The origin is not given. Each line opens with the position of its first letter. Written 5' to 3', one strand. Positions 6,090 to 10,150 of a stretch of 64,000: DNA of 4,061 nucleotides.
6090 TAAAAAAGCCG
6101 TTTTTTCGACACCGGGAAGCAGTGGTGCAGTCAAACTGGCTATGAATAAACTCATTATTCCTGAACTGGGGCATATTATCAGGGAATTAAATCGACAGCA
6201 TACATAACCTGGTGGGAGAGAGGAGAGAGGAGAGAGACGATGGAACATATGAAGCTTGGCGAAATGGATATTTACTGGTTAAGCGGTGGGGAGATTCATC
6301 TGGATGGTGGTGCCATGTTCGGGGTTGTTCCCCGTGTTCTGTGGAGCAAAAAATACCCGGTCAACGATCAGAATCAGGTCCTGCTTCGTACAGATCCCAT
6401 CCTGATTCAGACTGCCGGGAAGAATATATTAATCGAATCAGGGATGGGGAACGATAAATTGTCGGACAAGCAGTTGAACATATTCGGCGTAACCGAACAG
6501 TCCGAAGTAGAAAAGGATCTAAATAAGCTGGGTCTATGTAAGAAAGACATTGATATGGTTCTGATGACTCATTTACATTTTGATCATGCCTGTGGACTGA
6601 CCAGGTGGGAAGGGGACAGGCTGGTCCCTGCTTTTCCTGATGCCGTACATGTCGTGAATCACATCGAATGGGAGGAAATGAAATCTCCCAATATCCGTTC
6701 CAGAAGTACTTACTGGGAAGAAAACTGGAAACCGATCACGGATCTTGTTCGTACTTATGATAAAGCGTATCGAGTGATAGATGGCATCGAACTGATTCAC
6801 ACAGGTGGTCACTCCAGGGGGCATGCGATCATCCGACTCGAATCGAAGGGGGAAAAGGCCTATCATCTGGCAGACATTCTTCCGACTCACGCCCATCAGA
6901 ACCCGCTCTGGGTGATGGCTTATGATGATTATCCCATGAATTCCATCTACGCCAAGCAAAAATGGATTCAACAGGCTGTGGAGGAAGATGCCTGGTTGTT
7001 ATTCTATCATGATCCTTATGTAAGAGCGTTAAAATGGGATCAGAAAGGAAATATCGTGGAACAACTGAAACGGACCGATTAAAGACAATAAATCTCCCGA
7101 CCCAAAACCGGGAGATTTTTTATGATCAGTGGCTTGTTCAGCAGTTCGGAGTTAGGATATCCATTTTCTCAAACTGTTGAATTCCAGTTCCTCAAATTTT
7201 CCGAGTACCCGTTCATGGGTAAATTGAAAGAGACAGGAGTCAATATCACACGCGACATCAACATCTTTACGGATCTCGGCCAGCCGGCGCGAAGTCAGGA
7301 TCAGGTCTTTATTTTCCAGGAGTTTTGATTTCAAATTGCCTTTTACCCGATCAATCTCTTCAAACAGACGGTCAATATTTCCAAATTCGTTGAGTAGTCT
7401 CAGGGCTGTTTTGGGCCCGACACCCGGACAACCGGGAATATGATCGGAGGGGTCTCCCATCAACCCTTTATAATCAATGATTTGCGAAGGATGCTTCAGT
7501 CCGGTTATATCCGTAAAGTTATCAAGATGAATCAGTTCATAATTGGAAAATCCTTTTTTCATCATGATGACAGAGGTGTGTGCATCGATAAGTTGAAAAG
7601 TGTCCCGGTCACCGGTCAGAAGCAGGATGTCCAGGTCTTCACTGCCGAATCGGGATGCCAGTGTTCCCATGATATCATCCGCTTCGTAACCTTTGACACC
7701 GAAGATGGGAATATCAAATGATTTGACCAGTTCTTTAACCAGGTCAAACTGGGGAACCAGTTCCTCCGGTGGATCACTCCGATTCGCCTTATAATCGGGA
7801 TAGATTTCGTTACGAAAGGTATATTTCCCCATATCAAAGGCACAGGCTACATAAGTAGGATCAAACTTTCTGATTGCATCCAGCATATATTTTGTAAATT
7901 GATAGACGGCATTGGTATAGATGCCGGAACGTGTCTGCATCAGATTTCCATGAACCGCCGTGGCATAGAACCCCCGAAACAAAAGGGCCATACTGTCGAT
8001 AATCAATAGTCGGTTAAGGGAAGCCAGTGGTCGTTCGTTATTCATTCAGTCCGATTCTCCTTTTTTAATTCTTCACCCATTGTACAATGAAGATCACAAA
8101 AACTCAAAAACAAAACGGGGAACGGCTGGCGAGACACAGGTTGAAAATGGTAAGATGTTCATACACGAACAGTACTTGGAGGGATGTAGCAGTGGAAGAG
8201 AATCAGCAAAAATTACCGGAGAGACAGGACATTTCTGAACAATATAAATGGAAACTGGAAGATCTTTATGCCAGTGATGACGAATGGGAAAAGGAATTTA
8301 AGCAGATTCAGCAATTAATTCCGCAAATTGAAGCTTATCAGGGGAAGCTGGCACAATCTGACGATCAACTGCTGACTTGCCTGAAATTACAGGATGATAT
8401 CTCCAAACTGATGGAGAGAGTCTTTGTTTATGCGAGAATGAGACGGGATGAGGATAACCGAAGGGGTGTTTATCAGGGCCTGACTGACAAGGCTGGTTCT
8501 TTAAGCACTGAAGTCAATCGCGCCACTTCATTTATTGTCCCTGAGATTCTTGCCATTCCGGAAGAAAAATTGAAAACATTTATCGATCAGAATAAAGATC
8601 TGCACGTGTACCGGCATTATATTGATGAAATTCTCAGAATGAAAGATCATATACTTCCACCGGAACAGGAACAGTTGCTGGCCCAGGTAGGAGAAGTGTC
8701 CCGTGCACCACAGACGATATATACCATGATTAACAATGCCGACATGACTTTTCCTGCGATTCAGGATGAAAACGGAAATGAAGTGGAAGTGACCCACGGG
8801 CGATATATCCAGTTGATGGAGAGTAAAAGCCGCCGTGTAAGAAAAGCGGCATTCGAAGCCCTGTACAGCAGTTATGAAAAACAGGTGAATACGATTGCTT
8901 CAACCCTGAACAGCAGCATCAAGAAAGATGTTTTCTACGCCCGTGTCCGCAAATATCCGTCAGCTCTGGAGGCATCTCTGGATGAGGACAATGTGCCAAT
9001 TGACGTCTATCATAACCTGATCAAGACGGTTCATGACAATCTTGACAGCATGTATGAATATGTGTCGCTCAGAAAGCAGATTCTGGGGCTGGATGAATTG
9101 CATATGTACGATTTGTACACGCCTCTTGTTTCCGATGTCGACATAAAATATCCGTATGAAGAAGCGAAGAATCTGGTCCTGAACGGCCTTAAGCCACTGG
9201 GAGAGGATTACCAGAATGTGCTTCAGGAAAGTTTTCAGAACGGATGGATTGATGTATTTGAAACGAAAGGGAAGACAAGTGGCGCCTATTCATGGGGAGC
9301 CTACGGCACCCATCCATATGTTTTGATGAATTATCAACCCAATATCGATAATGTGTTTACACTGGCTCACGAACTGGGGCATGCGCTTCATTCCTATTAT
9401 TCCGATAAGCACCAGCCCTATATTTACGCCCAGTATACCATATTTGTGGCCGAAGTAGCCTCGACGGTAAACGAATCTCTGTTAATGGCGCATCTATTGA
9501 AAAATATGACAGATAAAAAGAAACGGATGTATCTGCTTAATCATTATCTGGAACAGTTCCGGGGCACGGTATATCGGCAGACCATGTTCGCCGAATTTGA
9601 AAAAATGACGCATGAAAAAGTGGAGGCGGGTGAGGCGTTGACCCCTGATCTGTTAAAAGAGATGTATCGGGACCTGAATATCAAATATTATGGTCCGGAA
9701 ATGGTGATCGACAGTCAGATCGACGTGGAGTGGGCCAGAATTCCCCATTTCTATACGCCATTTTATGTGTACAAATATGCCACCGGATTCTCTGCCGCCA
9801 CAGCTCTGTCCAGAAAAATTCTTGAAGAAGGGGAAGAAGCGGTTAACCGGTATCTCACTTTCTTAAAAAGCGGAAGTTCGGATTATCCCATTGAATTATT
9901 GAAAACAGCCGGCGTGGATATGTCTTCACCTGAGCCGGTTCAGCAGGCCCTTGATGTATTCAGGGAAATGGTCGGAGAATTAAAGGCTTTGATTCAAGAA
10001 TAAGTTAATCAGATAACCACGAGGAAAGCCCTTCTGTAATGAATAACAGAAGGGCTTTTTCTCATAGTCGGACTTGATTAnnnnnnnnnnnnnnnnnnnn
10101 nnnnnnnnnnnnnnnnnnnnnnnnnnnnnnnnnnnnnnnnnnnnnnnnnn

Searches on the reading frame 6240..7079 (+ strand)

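Call 68: search_protein_families(library=pfam, proteins=[window:6240-7079:+], max_evalue=0.00001)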
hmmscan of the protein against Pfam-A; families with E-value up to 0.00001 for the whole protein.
window:6240-7079:+ (280 aa): 1 family
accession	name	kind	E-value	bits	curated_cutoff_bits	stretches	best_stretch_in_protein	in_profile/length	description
PF00753.33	Lactamase_B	-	2.4e-12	47.6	22.7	1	54-219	9-156/196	Metallo-beta-lactamase superfamily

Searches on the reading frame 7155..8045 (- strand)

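Call 68: search_protein_families(library=pfam, proteins=[window:7155-8045:-], max_evalue=0.00001)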
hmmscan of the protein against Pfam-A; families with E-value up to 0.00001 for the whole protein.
window:7155-8045:- (297 aa): 2 families
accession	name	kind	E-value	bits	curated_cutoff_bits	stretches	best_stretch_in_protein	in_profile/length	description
PF02739.22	5_3_exonuc_N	-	1.8e-51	174.6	34.3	1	12-164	1-149/164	5'-3' exonuclease, N-terminal resolvase-like domain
PF01367.25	5_3_exonuc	-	3.1e-30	105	40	1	185-274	2-92/97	5'-3' exonuclease, C-terminal SAM fold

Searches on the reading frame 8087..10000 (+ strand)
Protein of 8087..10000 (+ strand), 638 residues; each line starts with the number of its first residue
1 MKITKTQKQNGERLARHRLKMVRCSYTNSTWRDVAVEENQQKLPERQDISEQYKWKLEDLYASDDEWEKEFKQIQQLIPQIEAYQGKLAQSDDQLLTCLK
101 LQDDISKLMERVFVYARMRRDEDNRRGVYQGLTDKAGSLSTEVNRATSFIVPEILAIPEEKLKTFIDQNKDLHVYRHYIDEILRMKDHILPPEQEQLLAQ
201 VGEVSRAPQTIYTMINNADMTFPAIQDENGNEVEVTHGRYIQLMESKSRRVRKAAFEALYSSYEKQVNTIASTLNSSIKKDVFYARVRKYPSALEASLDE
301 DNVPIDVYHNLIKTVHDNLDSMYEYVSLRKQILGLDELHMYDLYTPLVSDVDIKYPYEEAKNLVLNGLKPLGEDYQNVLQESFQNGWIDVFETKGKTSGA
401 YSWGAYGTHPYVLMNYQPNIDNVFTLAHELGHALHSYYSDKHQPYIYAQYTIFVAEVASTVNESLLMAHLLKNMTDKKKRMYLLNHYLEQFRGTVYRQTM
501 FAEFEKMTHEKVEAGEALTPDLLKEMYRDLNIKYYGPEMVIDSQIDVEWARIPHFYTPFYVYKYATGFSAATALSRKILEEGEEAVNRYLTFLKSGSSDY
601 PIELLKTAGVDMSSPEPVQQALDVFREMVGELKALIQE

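Call 68: search_protein_families(library=pfam, proteins=[window:8087-10000:+], max_evalue=0.00001)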
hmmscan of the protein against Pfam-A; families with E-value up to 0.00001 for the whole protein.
window:8087-10000:+ (638 aa): 2 families
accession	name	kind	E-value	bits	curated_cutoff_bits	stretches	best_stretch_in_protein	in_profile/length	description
PF01432.26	Peptidase_M3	-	5.2e-83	280.3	27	1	243-622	2-455/457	Peptidase family M3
PF08439.15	Peptidase_M3_N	-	7.4e-27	93.8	25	1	153-222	1-70/70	Oligopeptidase F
